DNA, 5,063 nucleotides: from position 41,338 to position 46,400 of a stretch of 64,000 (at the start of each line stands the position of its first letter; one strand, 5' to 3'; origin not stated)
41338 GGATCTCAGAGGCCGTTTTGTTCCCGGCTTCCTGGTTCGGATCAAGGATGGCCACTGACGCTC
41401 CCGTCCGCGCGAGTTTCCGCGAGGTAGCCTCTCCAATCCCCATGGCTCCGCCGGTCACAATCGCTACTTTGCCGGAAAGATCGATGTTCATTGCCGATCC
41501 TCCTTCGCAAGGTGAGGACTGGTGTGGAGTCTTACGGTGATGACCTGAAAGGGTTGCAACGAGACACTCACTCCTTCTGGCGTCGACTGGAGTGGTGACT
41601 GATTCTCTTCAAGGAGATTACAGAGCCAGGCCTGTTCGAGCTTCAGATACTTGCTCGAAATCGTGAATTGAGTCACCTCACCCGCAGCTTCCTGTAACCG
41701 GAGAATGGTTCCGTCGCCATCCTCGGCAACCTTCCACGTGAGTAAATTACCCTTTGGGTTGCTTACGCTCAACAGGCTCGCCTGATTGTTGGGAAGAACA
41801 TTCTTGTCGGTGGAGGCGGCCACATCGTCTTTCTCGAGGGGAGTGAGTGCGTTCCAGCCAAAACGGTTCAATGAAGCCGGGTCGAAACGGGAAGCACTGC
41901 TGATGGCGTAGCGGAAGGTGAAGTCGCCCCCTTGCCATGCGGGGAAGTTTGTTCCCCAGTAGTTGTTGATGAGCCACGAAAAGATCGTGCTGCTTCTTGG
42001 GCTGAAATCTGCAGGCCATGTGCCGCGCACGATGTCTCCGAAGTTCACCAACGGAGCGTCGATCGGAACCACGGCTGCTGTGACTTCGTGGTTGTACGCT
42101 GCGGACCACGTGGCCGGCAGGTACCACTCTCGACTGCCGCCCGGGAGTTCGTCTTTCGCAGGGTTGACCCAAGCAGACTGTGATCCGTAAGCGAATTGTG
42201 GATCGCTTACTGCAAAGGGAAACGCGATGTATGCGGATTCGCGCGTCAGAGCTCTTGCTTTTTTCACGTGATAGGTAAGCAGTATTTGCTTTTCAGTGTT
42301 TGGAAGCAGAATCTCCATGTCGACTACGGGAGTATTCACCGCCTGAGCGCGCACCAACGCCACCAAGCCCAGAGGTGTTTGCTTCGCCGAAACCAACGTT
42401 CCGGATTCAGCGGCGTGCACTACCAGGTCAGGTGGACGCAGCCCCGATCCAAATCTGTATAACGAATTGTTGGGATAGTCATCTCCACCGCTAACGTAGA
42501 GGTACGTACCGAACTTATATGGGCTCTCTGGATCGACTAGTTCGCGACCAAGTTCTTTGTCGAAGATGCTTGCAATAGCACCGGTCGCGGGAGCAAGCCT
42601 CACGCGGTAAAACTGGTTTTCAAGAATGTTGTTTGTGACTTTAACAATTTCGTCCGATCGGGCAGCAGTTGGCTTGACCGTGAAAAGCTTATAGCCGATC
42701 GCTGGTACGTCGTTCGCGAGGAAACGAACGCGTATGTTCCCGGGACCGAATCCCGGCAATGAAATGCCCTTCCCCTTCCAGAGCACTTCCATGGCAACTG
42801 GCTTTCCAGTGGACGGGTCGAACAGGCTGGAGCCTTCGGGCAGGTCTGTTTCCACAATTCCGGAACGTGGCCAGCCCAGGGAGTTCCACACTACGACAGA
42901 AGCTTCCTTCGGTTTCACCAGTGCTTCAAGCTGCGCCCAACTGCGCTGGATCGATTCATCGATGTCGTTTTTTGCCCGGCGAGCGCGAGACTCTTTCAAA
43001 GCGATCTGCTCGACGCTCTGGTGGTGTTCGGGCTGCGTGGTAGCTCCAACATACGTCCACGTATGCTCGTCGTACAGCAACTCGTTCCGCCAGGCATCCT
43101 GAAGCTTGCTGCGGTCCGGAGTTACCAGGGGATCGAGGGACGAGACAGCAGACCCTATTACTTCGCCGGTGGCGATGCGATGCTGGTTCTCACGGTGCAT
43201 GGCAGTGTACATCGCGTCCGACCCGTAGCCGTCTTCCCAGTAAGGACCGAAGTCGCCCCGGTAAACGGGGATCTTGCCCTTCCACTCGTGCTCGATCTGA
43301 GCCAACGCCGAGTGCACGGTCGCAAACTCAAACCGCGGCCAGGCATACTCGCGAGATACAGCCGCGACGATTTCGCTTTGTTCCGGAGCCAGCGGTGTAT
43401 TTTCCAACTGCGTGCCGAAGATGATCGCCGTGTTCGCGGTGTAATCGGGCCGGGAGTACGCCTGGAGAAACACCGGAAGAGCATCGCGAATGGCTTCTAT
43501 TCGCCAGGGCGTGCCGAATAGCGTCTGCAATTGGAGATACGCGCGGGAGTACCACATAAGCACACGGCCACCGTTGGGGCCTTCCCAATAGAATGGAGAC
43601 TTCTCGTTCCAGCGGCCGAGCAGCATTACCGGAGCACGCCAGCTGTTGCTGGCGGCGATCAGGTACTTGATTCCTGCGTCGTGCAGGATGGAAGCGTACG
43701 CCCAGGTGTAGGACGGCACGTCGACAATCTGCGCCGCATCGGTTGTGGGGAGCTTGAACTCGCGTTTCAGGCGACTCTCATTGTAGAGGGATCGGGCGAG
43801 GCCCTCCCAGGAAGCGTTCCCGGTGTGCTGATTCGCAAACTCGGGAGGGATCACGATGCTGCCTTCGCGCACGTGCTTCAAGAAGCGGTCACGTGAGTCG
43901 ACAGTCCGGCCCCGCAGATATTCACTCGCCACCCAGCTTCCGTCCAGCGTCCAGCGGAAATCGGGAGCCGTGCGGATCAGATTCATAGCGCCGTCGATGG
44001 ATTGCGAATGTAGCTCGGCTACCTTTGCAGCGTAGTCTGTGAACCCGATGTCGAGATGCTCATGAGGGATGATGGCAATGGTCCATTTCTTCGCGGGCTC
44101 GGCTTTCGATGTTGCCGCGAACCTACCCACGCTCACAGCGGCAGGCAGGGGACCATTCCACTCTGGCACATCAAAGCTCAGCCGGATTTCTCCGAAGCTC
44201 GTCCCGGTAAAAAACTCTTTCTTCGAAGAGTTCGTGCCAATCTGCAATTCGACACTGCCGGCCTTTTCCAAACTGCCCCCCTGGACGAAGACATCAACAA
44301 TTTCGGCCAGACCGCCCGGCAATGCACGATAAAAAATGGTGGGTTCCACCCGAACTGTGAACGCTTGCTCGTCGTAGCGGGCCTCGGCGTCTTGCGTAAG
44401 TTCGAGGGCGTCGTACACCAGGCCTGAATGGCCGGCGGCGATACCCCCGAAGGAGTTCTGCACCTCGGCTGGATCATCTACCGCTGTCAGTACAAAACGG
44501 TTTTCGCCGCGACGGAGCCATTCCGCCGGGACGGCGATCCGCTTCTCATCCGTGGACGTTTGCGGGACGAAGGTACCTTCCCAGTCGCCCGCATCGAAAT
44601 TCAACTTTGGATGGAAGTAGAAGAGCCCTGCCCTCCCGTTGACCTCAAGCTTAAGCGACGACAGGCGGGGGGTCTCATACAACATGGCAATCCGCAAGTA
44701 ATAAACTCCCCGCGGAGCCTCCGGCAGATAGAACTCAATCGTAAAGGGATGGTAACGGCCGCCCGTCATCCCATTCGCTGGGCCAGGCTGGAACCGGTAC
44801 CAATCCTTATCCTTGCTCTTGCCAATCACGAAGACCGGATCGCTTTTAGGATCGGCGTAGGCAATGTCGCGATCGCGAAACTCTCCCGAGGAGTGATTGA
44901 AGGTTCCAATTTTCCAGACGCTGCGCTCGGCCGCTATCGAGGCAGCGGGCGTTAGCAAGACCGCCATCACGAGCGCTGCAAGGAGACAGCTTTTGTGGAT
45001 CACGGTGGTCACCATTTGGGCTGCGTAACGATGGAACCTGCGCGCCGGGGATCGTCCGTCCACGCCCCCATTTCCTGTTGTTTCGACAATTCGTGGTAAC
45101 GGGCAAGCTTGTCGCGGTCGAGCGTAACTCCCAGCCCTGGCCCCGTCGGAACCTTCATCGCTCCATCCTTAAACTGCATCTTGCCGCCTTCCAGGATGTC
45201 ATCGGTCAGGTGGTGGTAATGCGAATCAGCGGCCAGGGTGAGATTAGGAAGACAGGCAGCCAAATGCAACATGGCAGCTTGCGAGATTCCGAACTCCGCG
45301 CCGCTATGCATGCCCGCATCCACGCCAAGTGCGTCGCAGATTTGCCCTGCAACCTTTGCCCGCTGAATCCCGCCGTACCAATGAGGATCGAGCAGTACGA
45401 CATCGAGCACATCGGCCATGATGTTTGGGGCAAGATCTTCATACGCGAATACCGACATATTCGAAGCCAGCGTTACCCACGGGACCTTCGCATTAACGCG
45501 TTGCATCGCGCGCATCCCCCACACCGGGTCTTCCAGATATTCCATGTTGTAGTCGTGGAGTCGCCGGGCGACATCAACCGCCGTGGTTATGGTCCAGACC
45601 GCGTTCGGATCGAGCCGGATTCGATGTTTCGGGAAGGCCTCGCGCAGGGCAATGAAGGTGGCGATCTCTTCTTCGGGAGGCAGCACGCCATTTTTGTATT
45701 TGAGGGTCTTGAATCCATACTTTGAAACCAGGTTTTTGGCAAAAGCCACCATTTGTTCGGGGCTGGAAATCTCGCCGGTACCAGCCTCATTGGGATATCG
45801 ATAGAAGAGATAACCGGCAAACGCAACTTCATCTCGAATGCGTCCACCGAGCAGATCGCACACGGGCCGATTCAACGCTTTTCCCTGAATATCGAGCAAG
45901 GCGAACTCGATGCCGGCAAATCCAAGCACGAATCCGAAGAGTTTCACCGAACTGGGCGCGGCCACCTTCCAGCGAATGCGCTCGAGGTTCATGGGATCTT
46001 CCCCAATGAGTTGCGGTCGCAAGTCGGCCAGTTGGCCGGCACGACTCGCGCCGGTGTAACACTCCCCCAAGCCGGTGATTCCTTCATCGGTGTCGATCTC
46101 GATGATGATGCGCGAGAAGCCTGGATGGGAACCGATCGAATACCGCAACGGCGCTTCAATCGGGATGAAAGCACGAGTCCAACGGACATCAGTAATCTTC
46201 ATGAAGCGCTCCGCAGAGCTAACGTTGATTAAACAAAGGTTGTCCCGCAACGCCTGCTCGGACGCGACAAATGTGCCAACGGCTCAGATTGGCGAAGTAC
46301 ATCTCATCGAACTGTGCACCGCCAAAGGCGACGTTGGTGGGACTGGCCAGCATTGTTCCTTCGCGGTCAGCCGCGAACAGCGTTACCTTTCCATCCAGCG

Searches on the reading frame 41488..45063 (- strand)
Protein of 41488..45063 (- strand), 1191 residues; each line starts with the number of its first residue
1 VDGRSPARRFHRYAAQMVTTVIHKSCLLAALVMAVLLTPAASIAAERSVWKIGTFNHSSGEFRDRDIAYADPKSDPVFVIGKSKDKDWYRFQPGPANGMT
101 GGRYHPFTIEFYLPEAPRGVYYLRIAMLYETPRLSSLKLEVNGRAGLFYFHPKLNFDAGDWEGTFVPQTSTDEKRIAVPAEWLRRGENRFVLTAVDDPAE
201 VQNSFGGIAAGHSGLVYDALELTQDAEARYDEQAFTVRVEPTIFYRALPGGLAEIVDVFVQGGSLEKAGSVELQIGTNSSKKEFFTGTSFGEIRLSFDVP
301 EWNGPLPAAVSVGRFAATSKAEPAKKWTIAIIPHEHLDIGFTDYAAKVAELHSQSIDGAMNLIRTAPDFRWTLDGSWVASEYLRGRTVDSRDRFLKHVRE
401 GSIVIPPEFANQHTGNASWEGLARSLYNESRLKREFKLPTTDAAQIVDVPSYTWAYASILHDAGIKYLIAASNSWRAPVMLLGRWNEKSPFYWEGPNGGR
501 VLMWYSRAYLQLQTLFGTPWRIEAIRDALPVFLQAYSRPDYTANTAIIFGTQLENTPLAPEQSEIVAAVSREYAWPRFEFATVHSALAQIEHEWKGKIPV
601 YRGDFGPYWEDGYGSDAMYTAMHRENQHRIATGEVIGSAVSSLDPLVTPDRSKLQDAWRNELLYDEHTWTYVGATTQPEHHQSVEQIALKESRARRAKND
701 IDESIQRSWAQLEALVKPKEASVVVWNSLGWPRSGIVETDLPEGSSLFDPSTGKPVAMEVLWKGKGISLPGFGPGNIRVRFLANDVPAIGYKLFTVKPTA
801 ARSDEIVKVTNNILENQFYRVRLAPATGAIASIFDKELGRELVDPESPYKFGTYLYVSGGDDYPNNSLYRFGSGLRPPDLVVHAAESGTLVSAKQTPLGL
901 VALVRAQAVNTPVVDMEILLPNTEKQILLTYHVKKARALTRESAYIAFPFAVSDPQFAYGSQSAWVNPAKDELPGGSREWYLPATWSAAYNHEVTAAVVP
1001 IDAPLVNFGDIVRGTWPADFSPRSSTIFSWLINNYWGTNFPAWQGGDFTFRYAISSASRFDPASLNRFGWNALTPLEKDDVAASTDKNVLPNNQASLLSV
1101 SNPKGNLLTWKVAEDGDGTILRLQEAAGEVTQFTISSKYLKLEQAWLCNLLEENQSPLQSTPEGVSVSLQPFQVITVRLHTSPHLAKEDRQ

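Call 86: search_protein_families(library=pfam, proteins=[window:41488-45063:-], max_evalue=0.00001)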
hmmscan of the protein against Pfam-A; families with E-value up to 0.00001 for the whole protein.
window:41488-45063:- (1191 aa): 3 families
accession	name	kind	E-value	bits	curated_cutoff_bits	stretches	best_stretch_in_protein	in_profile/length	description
PF14683.12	CBM-like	-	7.5e-17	62.1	27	1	49-222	2-160/160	Polysaccharide lyase family 4, domain III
PF01074.27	Glyco_hydro_38N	-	4.4e-15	56.2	25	1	328-601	1-269/270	Glycosyl hydrolases family 38 N-terminal domain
PF17677.7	Glyco_hydro38C2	-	1.8e-13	50.9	22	1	1107-1177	4-72/72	Glycosyl hydrolases family 38 C-terminal beta sandwich domain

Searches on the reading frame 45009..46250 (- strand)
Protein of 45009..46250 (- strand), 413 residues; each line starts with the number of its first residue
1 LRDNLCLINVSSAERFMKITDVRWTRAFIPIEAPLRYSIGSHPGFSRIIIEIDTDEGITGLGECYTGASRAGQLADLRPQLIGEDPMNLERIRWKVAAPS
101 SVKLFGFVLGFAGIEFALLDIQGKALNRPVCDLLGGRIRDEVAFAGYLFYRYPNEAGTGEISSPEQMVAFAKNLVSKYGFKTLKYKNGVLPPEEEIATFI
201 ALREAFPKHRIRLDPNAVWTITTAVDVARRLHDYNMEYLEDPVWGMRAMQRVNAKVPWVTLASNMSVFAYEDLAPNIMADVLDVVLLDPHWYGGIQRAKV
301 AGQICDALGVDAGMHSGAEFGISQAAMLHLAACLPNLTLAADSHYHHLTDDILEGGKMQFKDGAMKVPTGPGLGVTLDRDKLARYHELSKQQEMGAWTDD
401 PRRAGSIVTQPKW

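Call 86: search_protein_families(library=pfam, proteins=[window:45009-46250:-], max_evalue=0.00001)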
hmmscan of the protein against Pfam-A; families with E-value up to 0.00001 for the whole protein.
window:45009-46250:- (413 aa): 2 families
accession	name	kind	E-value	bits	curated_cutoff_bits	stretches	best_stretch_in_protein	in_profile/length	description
PF13378.12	MR_MLE_C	-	1.3e-53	182.4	29.4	1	166-380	1-218/219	Enolase C-terminal domain-like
PF02746.21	MR_MLE_N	-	9.2e-17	61.8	22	1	25-135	7-117/117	Mandelate racemase / muconate lactonizing enzyme, N-terminal domain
